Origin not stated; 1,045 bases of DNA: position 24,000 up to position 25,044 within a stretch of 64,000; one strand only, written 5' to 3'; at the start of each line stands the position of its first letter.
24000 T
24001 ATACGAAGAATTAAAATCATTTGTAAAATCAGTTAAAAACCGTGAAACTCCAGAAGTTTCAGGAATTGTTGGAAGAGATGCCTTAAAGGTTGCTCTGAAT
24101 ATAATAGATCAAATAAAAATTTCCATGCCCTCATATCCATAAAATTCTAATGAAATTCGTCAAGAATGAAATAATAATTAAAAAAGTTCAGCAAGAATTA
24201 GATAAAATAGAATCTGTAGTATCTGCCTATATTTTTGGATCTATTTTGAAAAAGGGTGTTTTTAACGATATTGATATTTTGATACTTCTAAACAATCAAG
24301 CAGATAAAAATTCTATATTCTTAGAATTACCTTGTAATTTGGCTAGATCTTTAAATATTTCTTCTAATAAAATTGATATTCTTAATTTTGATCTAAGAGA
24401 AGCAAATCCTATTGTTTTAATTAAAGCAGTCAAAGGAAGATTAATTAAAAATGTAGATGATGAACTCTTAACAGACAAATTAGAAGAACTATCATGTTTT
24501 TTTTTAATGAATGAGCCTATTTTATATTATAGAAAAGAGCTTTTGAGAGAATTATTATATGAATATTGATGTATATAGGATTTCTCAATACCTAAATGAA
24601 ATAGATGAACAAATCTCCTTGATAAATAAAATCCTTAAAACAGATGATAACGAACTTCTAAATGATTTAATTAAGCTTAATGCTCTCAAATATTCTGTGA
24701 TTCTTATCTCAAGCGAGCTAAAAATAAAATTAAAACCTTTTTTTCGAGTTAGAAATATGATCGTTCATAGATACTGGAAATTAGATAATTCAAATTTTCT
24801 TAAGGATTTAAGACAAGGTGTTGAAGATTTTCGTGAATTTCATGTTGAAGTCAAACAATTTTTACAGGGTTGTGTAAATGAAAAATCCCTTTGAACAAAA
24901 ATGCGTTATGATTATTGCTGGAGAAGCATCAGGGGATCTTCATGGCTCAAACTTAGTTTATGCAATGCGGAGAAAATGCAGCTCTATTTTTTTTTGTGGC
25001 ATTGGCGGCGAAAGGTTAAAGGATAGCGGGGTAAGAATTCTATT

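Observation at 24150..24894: MNT/HepT toxin-antitoxin pair embedded inside the lipid A biosynthesis operon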

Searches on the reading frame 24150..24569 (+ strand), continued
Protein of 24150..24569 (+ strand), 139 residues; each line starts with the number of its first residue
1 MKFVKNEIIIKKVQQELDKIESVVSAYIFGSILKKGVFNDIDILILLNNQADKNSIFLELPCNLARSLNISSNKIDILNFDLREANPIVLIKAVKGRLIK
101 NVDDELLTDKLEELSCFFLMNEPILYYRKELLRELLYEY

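Call 49: find_encoding_contigs(protein=P0083, flank=6000, max_places=3)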
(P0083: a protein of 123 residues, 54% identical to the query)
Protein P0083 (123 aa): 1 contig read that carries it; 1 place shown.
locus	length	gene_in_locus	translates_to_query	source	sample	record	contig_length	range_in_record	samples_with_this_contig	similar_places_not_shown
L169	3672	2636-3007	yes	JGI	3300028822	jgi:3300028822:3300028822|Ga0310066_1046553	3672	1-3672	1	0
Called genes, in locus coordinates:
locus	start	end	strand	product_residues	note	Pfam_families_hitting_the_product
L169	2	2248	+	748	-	?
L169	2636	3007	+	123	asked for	PF18765:Polbeta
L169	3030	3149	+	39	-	-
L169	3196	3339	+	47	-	-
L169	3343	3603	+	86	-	-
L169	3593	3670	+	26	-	?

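Call 62: predict_structure(alignment_id=A3)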
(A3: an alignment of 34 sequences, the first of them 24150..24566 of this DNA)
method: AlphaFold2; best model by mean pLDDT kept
length: 139 residues; sequences in the alignment: 34
mean_pLDDT: 92.0   pTM: 0.83
mean pLDDT of the five models: 92.0, 91.6, 91.4, 91.2, 90.8
residues with pLDDT >= 90: 109; 70-90: 25; 50-70: 5; < 50: 0
segments of 3 or more residues with pLDDT < 50: none
pLDDT, mean of each block of 10 residues (from residue 1): 77 97 97 83 96 95 95 96 94 97 98 96 86 79
secondary structure, 60 per line:
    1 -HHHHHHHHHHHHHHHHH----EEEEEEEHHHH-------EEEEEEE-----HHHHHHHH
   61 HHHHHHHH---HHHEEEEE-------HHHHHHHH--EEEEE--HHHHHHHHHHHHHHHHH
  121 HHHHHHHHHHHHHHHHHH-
elements in order: H2-18 E23-29 H30-33 E41-47 H53-68 E75-79 H87-94 E97-101 H104-138
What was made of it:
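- The AF2 model has pLDDT 92 (call 62).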

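Call 65: fold_search(model_id=the predicted structure, library=pdb)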
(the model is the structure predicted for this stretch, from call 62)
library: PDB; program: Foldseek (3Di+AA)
matches with E <= 10: 1530; with E <= 0.001: 13
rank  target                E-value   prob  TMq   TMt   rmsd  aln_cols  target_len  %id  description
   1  7ae2_B                8.9e-07  1.00  0.61  0.60   4.6       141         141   15  Crystal structure of HEPN(H107A-Y109F) toxin in complex with MNT antitoxin (released 2020-12-30)
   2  7ae9_G                2.5e-06  1.00  0.60  0.57   4.7       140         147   16  Crystal structure of mono-AMPylated HEPN(R46E) toxin in complex with MNT antitoxin (released 2020-12-30)
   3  7ae9_E                5.2e-06  1.00  0.59  0.58   4.8       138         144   17  Crystal structure of mono-AMPylated HEPN(R46E) toxin in complex with MNT antitoxin (released 2020-12-30)
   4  7ae9_F                5.2e-06  1.00  0.59  0.59   4.8       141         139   16  Crystal structure of mono-AMPylated HEPN(R46E) toxin in complex with MNT antitoxin (released 2020-12-30)
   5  6m6u_A                7.6e-06  1.00  0.63  0.70   3.8       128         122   20  Crystal structure the toxin-antitoxin MntA-HpeT mutant-D39ED41E (released 2020-09-30)
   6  7ae9_H                8.1e-06  1.00  0.56  0.57   4.8       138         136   18  Crystal structure of mono-AMPylated HEPN(R46E) toxin in complex with MNT antitoxin (released 2020-12-30)
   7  7bxo_A                9.3e-06  1.00  0.65  0.72   3.3       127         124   20  Crystal structure of the toxin-antitoxin with AMP-PNP (released 2020-09-30)
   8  7bxo_E                1.3e-05  1.00  0.63  0.68   3.2       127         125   24  Crystal structure of the toxin-antitoxin with AMP-PNP (released 2020-09-30)
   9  6m6u_F                1.5e-05  1.00  0.58  0.64   3.9       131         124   24  Crystal structure the toxin-antitoxin MntA-HpeT mutant-D39ED41E (released 2020-09-30)
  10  6m6w_F                2.0e-05  1.00  0.62  0.69   4.0       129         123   22  Crystal structure the toxin-antitoxin MntA-HpeT mutant-Y104A (released 2020-09-30)
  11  8xeo_B                2.2e-04  1.00  0.51  0.68   3.0        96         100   20  Crystal structure of MNT antitoxin (released 2024-12-18)
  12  8xeh_E                2.9e-04  1.00  0.52  0.66   3.2        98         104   19  Crystal structure of HEPN-MNT complex (released 2024-12-18)
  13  8xeo_A                2.9e-04  1.00  0.50  0.67   3.2        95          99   21  Crystal structure of MNT antitoxin (released 2024-12-18)
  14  2rff                  5.8e-03  0.99  0.34  0.41   4.8        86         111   16  Crystal structure of a putative nucleotidyltransferase (NP_343093.1) from Sulfolobus solfataricus at 1.40 A resolution (released 2007-10-16)
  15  1no5_A                7.5e-03  0.99  0.44  0.56   4.7        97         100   18  Structure of HI0073 from Haemophilus influenzae, the nucleotide binding domain of the HI0073/HI0074 two protein nucleo (released 2004-03-16)
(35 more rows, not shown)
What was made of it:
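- Closest known: Shewanella oneidensis HepT/MntA. Same: The MNT model matches 6M6U_A and 7BXO_A at about 1e-5 (call 65).
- The 13 significant fold matches are all MNT antitoxins (call 65). The MNT gives a pLDDT-92 model that matches MNT antitoxins (calls 62, 65).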

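Call 68: search_protein_families(library=padloc, proteins=[window:24150-24569:+], max_evalue=0.01)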
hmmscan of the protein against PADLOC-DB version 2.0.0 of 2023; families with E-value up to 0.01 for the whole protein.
window:24150-24569:+ (139 aa): 1 family
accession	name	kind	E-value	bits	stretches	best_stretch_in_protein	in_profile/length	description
PDLC04906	PDC-S09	-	0.00011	20.5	1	7-79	5-79/98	-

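Call 69: list_cluster_members(proteins=[P0001, P0003])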
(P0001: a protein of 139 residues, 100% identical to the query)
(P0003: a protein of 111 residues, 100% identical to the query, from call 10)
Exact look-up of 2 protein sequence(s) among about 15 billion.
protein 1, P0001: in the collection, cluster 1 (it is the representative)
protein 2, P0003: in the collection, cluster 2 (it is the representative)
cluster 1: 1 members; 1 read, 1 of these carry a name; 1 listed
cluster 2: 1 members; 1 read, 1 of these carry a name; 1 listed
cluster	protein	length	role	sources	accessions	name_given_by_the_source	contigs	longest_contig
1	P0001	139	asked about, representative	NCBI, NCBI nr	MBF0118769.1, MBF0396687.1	MAG: nucleotidyltransferase domain-containing protein [Desulfobacterales bacterium] | nucleotidyltransferase domain-containing protein [Desulfobacterales bacterium]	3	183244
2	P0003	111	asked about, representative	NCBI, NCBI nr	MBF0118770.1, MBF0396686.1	MAG: DUF86 domain-containing protein [Desulfobacterales bacterium] | DUF86 domain-containing protein [Desulfobacterales bacterium]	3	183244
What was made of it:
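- The identical 111-aa protein, next to the identical MNT, is in two NCBI MAG records (call 69). The ORF is open and identical in two MAG records (call 69). The same sequence is present in two MAG records (call 69).
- Tried and rejected: A cluster look-up did give two NCBI MAG accessions for each protein (call 69).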

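Call 71: find_related_loci(query=A2, collection=viral_contigs, flank=3000)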
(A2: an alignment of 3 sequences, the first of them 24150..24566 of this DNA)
Query A2 (139 aa) in viral_contigs; peptide patterns used: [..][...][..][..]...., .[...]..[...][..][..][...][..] (x = any residue, [..] = any of these).
178 stretches matched a pattern, but none encodes a relative of the query by tblastn (E <= 1e-3).

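Call 72: search_protein_families(library=pfam, proteins=[L081:1022-1192:+, L081:545-973:+, L164:6442-6867:+], max_evalue=0.001)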
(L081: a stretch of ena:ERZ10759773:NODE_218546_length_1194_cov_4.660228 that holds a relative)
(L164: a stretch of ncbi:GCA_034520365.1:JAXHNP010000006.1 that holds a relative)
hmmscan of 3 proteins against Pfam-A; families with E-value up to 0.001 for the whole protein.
L081:1022-1192:+ (57 aa): 1 family
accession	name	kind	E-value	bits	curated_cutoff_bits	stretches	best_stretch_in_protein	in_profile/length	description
PF02604.26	PhdYeFM_antitox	-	4.9e-15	55.5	29.8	1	6-52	2-48/74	Antitoxin Phd_YefM, type II toxin-antitoxin system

L081:545-973:+ (142 aa): 1 family
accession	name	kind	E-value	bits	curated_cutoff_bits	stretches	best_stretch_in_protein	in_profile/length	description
PF01934.22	HepT-like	-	3.5e-16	59.4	23.5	1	15-134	1-120/120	Ribonuclease HepT-like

L164:6442-6867:+ (141 aa): 1 family
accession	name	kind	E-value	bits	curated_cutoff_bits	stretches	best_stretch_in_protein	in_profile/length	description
PF01934.22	HepT-like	-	1.5e-16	60.7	23.5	1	15-134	1-120/120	Ribonuclease HepT-like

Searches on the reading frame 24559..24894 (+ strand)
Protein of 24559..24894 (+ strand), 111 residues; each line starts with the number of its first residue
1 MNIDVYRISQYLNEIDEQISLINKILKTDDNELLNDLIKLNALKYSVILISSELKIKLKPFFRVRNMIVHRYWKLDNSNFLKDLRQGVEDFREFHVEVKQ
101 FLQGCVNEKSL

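Call 3: search_protein_families(library=pfam, proteins=[window:24559-24894:+], max_evalue=0.01)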
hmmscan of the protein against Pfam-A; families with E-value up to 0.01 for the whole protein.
window:24559-24894:+ (111 aa): 1 family
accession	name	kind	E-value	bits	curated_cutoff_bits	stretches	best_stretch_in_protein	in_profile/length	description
PF01934.22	HepT-like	-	4.5e-08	33.2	23.5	1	49-95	71-117/120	Ribonuclease HepT-like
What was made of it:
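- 24559..24894 (+): hepT remnant: a HEPN/HepT-like ORF with a 36-residue in-frame internal deletion. PF01934 at E=4.5e-8, but only profile positions 71-117/120 (call 3).
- Checked: HepT is 24559-24894 (+, 111 aa) and matches Pfam HepT-like PF01934 at E=4.5e-8, 33.2 bits against a cut-off of 23.5 (call 3).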

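Call 4: search_protein_families(library=ncbifam, proteins=[window:24559-24894:+], max_evalue=0.01)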
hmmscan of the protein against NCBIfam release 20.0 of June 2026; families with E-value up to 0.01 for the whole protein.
window:24559-24894:+ (111 aa): 1 family
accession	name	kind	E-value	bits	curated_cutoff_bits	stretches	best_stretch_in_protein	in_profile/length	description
NF047751.1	HepT_toxin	equivalog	3.4e-08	33.4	60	1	49-94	75-120/120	type VII toxin-antitoxin system HepT family RNase toxin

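Call 10: find_homologous_proteins(query=window:24559-24894:+, max_evalue=0.001)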
Query window:24559-24894:+ (111 aa): 1 proteins with E <= 0.001 among 8 candidates.
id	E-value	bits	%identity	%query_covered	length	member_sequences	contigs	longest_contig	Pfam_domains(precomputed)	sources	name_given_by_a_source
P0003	4.8e-64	231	100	100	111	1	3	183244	PF01934.23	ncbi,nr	ncbi:MAG: DUF86 domain-containing protein [Desulfobacterales bacterium]|nr:DUF86 domain-containing p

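Call 25: search_protein_representatives(protein=window:24559-24894:+)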
Query: 111 residues. Proteins with E-value up to 0.001 (for the whole library): 77; up to 1e-10: 7; up to 1e-30: 1. The best 77 are listed.
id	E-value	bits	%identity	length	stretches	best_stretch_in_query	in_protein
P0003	1.5e-64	231.0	100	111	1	1-111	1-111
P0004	1.2e-17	80.3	44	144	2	48-102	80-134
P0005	2.9e-16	75.9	41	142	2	49-102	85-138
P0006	1.8e-14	70.1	37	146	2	45-106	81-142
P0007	6.2e-13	65.2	42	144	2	45-103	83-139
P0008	4.3e-12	62.5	34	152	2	49-105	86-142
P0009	2.5e-11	60.1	37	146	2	49-103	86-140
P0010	2.5e-10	56.9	35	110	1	1-102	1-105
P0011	3.8e-10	56.3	37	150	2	48-103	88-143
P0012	4.8e-10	55.9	48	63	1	49-102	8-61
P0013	8.6e-10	55.1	35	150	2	49-100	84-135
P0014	1.0e-09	54.9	41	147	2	49-103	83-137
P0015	1.4e-09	54.5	36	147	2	49-104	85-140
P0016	2.4e-09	53.7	30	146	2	35-105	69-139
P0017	3.0e-09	53.4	38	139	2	45-98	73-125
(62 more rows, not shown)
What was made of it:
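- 24559..24894 (+): In the exhaustive search, the full-length hits (139-152 aa) match in two stretches (call 25).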

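Call 29: search_solved_structures(query=A1, max_evalue=0.01, show_alignments=2)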
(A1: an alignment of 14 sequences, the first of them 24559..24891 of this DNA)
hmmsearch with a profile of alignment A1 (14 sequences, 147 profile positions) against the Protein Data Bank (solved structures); distinct sequences matched with E-value up to 0.01: 6.
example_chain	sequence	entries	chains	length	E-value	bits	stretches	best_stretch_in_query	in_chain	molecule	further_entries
7ae9_A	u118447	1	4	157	2.4e-07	33.9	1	22-144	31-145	HEPN toxin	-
6m6u_B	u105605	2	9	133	9.9e-07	31.9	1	10-135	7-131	Toxin-antitoxin system toxin HepN family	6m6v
5yep_B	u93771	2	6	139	1.2e-06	31.7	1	10-138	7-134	Toxin-antitoxin system toxin HepN family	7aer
7ae6_A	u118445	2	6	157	4.6e-06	29.8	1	22-144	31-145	HEPN toxin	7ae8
6m6w_B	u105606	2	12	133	7.5e-05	25.8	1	10-135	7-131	Toxin-antitoxin system toxin HepN family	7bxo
7ae2_A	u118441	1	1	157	0.00017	24.7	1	22-144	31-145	HEPN toxin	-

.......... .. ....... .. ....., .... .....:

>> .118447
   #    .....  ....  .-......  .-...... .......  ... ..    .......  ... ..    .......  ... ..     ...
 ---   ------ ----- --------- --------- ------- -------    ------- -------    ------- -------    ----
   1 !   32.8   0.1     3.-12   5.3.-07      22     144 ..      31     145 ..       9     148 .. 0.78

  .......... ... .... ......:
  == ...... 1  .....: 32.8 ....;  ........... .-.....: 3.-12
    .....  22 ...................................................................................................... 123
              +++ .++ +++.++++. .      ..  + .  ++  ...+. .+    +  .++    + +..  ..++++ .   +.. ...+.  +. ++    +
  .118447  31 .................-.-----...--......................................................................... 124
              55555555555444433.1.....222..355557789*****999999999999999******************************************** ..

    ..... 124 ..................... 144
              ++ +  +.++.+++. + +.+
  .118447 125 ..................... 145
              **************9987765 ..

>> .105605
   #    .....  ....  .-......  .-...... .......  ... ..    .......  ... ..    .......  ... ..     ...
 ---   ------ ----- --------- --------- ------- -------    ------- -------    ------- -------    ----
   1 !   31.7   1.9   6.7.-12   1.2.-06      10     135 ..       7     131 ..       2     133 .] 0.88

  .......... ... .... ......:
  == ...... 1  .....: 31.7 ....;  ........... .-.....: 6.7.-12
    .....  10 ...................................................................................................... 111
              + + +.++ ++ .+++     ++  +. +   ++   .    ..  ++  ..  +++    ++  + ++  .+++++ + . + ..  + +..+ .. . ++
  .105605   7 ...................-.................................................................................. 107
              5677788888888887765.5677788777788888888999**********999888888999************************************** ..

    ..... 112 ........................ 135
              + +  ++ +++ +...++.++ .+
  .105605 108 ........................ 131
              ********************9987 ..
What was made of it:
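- Closest known: Aphanizomenon flos-aquae HEPN/MNT. Same: This gives the best structural match for the MNT (7AE2_B, E=8.9e-7, call 65) and the best sequence-profile match for the HepT subfamily (7AE9_A, 2.4e-7, call 29).
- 24700..24705 (+): Deletion junction (codons I48 | L49). By alignment this corresponds to Shewanella HepT residues ~45-80 (call 29).
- Closest known: Shewanella oneidensis HepT/MntA. Same: The subfamily profile hits 6M6U_B and 5YEP_B at about 1e-6 (call 29).
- Closest known: Aphanizomenon flos-aquae HEPN/MNT. Different: That toxin is 157 aa (chain length in call 29) and complete.
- The HepT-subfamily profile hits solved HepT toxins (7AE9 at 2.4e-7; 6M6U and 5YEP at about 1e-6; call 29).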

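Call 31: find_encoding_contigs(protein=P0004, flank=5000, max_places=4)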
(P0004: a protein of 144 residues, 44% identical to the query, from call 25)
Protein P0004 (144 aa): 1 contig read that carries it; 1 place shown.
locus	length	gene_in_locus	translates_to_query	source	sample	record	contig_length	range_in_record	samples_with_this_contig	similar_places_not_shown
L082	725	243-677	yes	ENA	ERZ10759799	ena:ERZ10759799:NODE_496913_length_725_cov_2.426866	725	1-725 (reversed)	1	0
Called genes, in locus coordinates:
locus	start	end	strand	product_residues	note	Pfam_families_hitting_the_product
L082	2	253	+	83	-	?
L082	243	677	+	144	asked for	PF01934:HepT-like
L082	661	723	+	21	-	?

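Call 32: find_encoding_contigs(protein=P0010, flank=5000, max_places=4)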
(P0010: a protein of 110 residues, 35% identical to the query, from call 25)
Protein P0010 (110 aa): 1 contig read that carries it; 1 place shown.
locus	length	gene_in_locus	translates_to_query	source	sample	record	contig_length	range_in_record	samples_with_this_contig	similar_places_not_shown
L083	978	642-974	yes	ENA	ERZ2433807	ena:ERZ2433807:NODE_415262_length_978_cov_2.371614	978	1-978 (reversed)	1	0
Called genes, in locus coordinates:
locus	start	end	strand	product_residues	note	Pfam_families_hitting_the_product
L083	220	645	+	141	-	PF18765:Polbeta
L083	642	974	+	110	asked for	PF01934:HepT-like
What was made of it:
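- A second short HepT (P0010, 110 aa) is also paired with an MNT (call 32).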

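Call 33: find_encoding_contigs(protein=P0003, flank=5000, max_places=4)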
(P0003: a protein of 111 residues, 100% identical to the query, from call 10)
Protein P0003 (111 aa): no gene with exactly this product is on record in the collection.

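Call 50: predict_structure(alignment_id=A1)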
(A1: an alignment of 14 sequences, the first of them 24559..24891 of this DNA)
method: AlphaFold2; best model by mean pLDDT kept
length: 111 residues; sequences in the alignment: 14
mean_pLDDT: 74.9   pTM: 0.62
mean pLDDT of the five models: 74.9, 74.7, 74.3, 73.1, 70.5
residues with pLDDT >= 90: 3; 70-90: 72; 50-70: 32; < 50: 4
segments of 3 or more residues with pLDDT < 50: none
pLDDT, mean of each block of 10 residues (from residue 1): 76 85 89 88 75 52 54 70 84 82 73 45
secondary structure, 60 per line:
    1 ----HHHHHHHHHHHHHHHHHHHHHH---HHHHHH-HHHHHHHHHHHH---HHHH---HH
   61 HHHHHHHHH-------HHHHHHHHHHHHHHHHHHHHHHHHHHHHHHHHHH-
elements in order: H5-26 H30-35 H37-48 H52-55 H59-69 H77-110
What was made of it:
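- The AF2 model is still an all-helical bundle with pTM 0.62 (call 50).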

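Call 54: fold_search(model_id=the predicted structure, library=pdb)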
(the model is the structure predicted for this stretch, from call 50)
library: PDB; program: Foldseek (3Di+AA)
matches with E <= 10: 131; with E <= 0.001: 0
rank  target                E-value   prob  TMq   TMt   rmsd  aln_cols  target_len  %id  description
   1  7ae6_B                3.1e-01  0.97  0.66  0.52   5.0       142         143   14  Crystal structure of di-AMPylated HEPN(R102A) toxin (released 2020-12-30)
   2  3u3b_B                4.5e-01  0.92  0.58  0.62   3.4       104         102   13  Crystal Structure of Computationally Redesigned Four-Helix Bundle (released 2012-06-13)
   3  9rgx_A                4.7e-01  0.38  0.38  0.42  15.7       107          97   14  X-ray crystal structure of a de novo designed single-chain antiparallel 3-helix coiled-coil bundle, sc-apCC3-ACW (released 2025-09-03)
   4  9g33_US               6.1e-01  0.16  0.28  0.08  14.1       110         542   14  Stalled 90S - Utp23-Krr1-deltaC3 (released 2025-06-18)
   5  7ae8_B                6.8e-01  0.90  0.68  0.52   7.7       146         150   13  Crystal structure of HEPN(R102A) toxin (released 2020-12-30)
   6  7ae8_A                7.3e-01  0.90  0.68  0.52   6.4       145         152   14  Crystal structure of HEPN(R102A) toxin (released 2020-12-30)
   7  3u3b_A                7.3e-01  0.85  0.57  0.60   3.4       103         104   14  Crystal Structure of Computationally Redesigned Four-Helix Bundle (released 2012-06-13)
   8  7ae8_D                9.3e-01  0.87  0.68  0.53   7.3       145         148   13  Crystal structure of HEPN(R102A) toxin (released 2020-12-30)
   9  9had_A                9.3e-01  0.33  0.39  0.38  16.5       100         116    8  Der f 21 dust mite allergen with computationally designed DerF21_b10 binder (released 2024-12-18)
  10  9rgx_B                9.3e-01  0.12  0.25  0.28  14.8       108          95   14  X-ray crystal structure of a de novo designed single-chain antiparallel 3-helix coiled-coil bundle, sc-apCC3-ACW (released 2025-09-03)
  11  2lch_MODEL_1_A        9.8e-01  0.47  0.49  0.48   5.3       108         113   15  Solution NMR Structure of a Protein With a Redesigned Hydrophobic Core, Northeast Structural Genomics Consorti (released 2011-05-25)
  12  4dnd                  1.1e+00  0.23  0.33  0.38  15.3        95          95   14  Crystal structure of syntaxin 10 from Homo sapiens (released 2012-02-22)
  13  5j0l_D                1.1e+00  0.13  0.28  0.26  17.8       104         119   10  De novo design of protein homo-oligomers with modular hydrogen bond network-mediated specificity (released 2016-07-06)
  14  3ck6_A                1.2e+00  0.18  0.34  0.16  16.5       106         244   16  Crystal structure of ZntB cytoplasmic domain from Vibrio parahaemolyticus RIMD 2210633 (released 2008-03-25)
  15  8zak_B                1.3e+00  0.08  0.23  0.13  18.1       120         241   18  Crystal structure of the channel protein CorA from Campylobacter jejuni in complex with Ni2+ (released 2024-06-19)
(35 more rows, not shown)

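Call 68: search_protein_families(library=padloc, proteins=[window:24559-24894:+], max_evalue=0.01)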
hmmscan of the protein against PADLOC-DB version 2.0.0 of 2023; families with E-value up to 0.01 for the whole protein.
window:24559-24894:+ (111 aa): 0 families

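Call 72: search_protein_families(library=pfam, proteins=[L083:642-974:+], max_evalue=0.001)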
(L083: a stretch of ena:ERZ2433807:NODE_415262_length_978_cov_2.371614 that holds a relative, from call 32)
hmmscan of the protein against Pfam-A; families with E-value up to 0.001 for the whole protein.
L083:642-974:+ (110 aa): 1 family
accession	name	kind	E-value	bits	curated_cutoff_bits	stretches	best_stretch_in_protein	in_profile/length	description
PF01934.22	HepT-like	-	2.6e-10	40.5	23.5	1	42-101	31-120/120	Ribonuclease HepT-like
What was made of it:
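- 24559..24894 (+): Full-length relatives match 1-120/120 (call 72).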
